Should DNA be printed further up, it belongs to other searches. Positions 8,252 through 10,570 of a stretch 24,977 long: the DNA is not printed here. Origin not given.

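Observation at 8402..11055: AT-rich two-gene cassette (SF1 helicase-like ATPase plus 211-aa unknown protein) in the prophage accessory slot: candidate undescribed anti-phage system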

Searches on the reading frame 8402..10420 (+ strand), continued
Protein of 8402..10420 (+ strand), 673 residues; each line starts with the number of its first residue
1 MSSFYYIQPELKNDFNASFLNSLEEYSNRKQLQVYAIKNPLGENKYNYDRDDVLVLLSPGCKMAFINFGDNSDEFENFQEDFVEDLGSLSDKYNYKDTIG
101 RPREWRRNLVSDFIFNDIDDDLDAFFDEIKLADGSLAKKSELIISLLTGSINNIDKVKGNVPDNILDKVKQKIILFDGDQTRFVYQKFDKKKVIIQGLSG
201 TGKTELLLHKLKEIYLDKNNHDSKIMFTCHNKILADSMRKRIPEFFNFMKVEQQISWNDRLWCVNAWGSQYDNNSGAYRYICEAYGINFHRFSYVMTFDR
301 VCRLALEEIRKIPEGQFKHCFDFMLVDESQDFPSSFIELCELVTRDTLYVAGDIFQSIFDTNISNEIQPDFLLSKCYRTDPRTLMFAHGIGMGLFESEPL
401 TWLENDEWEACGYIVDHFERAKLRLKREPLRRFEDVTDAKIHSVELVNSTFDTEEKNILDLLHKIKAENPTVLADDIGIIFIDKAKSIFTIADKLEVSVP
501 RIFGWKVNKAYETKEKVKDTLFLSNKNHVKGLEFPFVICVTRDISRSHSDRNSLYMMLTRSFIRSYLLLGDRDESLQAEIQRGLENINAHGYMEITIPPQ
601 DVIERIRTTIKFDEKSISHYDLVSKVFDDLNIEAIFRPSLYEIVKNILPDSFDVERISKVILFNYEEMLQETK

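Call 56: fold_search(model_id=the predicted structure, library=pdb)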
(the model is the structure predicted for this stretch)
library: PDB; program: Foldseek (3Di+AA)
matches with E <= 10: 1495; with E <= 0.001: 379
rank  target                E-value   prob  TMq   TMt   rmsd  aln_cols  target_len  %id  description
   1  7zep_A                1.1e-13  1.00  0.39  0.32  17.9       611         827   12  Human SLFN11 E209A dimer (released 2022-09-28)
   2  7zel_A                1.7e-13  1.00  0.37  0.31  18.1       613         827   11  Human SLFN11 dimer apoenzyme (released 2022-09-28)
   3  9jr9_B                1.4e-12  1.00  0.38  0.30  17.7       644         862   11  Electronic microscopy structure of human schlafen14-E211A dimer (released 2025-08-06)
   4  9uie_B                4.1e-12  1.00  0.38  0.30  18.0       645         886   11  Electronic microscopy structure of human schlafen14-E211A dimer in complex with dsRNA (released 2025-08-06)
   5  9jr9_A                8.8e-12  1.00  0.37  0.29  18.0       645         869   11  Electronic microscopy structure of human schlafen14-E211A dimer (released 2025-08-06)
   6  9jn9_A                9.7e-11  1.00  0.34  0.28  19.4       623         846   11  Cryo-EM structure of human SLFN14 (released 2025-06-18)
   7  5ean_A                2.1e-10  1.00  0.32  0.21  21.0       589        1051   13  Crystal structure of Dna2 in complex with a 5' overhang DNA (released 2015-11-18)
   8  4b3g_A                2.8e-10  1.00  0.33  0.36  21.8       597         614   12  crystal structure of Ighmbp2 helicase in complex with RNA (released 2012-09-26)
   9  4b3g_B                4.3e-10  1.00  0.32  0.36  21.5       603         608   13  crystal structure of Ighmbp2 helicase in complex with RNA (released 2012-09-26)
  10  2xzo_A                1.1e-09  1.00  0.33  0.36  17.2       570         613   12  Upf1 helicase - RNA complex (released 2011-03-30)
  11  7nn0_B                2.0e-09  1.00  0.28  0.32  12.3       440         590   11  Crystal structure of the SARS-CoV-2 helicase in complex with AMP-PNP (released 2021-03-24)
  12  2wjv_A                2.1e-09  1.00  0.34  0.30  19.3       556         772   13  Crystal structure of the complex between human nonsense mediated decay factors UPF1 and UPF2 (released 2009-07-07)
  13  5eax_A                2.1e-09  1.00  0.32  0.21  15.9       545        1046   13  Crystal structure of Dna2 in complex with an ssDNA (released 2015-11-18)
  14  2wjv_B                2.2e-09  1.00  0.34  0.30  19.4       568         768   12  Crystal structure of the complex between human nonsense mediated decay factors UPF1 and UPF2 (released 2009-07-07)
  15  5eaw_A                2.3e-09  1.00  0.32  0.22  18.3       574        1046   13  Crystal structure of Dna2 nuclease-helicase (released 2015-11-18)
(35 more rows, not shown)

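Call 79: find_encoding_contigs(protein=P0020, flank=10000, max_places=3)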
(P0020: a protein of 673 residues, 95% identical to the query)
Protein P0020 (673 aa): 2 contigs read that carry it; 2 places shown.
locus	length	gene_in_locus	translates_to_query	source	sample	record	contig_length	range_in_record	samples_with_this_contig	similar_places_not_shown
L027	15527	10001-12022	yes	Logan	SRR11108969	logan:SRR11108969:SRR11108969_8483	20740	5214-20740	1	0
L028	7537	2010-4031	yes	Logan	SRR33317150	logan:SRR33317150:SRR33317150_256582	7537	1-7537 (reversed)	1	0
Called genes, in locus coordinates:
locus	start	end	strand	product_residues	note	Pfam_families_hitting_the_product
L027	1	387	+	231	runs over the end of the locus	PF00072:Response_reg, PF00486:Trans_reg_C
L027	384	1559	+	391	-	PF00512:HisKA (weak), PF02518:HATPase_c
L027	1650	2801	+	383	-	PF25973:BSH_CzcB, PF00364:Biotin_lipoyl (faint), PF25917:BSH_RND, PF25919:BSH_CusB, PF25876:HH_MFP_RND (weak), PF25954:Beta-barrel_RND_2 (weak), PF25967:RND-MFP_C, PF25989:YknX_C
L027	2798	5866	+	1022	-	PF00873:ACR_tran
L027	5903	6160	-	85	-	-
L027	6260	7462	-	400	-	PF07690:MFS_1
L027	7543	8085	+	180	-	PF00440:TetR_N, PF17940:TetR_C_31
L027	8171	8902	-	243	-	-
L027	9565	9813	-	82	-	PF24624:Int_N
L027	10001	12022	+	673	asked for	PF04851:ResIII (faint), PF00580:UvrD-helicase (faint), PF13245:AAA_19 (weak), PF01443:Viral_helicase1 (faint), PF13538:UvrD_C_2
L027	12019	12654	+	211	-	-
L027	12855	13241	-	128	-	-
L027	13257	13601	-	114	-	-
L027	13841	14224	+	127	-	-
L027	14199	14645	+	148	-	-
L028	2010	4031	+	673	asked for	PF04851:ResIII (faint), PF00580:UvrD-helicase (faint), PF13245:AAA_19 (weak), PF01443:Viral_helicase1 (faint), PF13538:UvrD_C_2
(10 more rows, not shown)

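Call 84: search_protein_families(library=pfam, alignment_id=A2, max_evalue=0.1)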
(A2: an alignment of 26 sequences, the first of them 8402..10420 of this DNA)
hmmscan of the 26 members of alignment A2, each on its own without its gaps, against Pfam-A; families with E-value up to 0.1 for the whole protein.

A. member 1, window:8402-10420:+ (673 aa): 9 families
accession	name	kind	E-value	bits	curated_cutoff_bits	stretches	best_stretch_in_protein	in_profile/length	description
PF00580.27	UvrD-helicase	-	1.9e-08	34.7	23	2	189-306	12-90/271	UvrD/REP helicase N-terminal domain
PF13538.12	UvrD_C_2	-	5.9e-08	32.9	27.4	1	523-567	4-51/52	UvrD-like helicase C-terminal domain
PF01443.25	Viral_helicase1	-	1.6e-06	28.6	21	0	302-384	40-124/228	Viral superfamily 1 RNA helicase core domain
PF13245.12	AAA_19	-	8.7e-06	26.4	25.1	1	180-358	1-130/134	AAA domain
PF04851.21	ResIII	-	1.2e-05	25.7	22.5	1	181-259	20-90/164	Type III restriction enzyme, res subunit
PF00270.35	DEAD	-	0.00087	19.5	26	1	180-252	4-77/167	DEAD/DEAH box helicase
PF13401.12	AAA_22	-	0.012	16.3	27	0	191-340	6-104/130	AAA domain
PF09848.15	SLFN-g3_helicase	-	0.015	15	24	1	191-242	2-51/354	Schlafen group 3, DNA/RNA helicase domain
PF18740.7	EC042_2821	-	0.05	14.6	24.9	0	91-130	58-97/97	EC042_2821-like Restriction Endonuclease-like domain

B. families by the number of members that match (of 26 scanned): 23 families
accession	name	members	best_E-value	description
PF13538.12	UvrD_C_2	26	1.4e-09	UvrD-like helicase C-terminal domain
PF00580.27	UvrD-helicase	26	1.9e-08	UvrD/REP helicase N-terminal domain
PF04851.21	ResIII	26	8.4e-08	Type III restriction enzyme, res subunit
PF13245.12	AAA_19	26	3.5e-07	AAA domain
PF01443.25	Viral_helicase1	26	1.6e-06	Viral superfamily 1 RNA helicase core domain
PF09848.15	SLFN-g3_helicase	17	0.00014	Schlafen group 3, DNA/RNA helicase domain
PF00270.35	DEAD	15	7.2e-05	DEAD/DEAH box helicase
PF13401.12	AAA_22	13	0.00019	AAA domain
PF13173.12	AAA_14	7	0.0023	AAA domain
PF25201.1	nSTAND6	6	0.0037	Novel STAND NTPase 6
PF13086.12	AAA_11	6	0.0096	AAA domain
PF13604.12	AAA_30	6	0.01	AAA domain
PF13479.12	AAA_24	2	0.02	AAA domain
PF16213.11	DCB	2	0.028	Mon2/Sec7/BIG1-like, dimerisation and cyclophilin-binding domain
PF18740.7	EC042_2821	2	0.05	EC042_2821-like Restriction Endonuclease-like domain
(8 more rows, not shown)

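Call 95: search_protein_families(library=phrogs, proteins=[window:8402-10420:+], max_evalue=0.001)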
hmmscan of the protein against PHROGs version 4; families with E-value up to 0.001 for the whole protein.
window:8402-10420:+ (673 aa): 4 families
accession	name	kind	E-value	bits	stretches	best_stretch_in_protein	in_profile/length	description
phrog_13375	-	unknown function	8.9e-81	272.7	1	318-665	16-366/372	-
phrog_16361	-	unknown function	3.2e-78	264.3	1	7-313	8-302/313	-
phrog_1967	-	DNA, RNA and nucleotide metabolism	1e-17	65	2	271-359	316-404/776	DNA helicase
phrog_4412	-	DNA, RNA and nucleotide metabolism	6.7e-05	22.4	0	160-207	314-362/743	exonuclease V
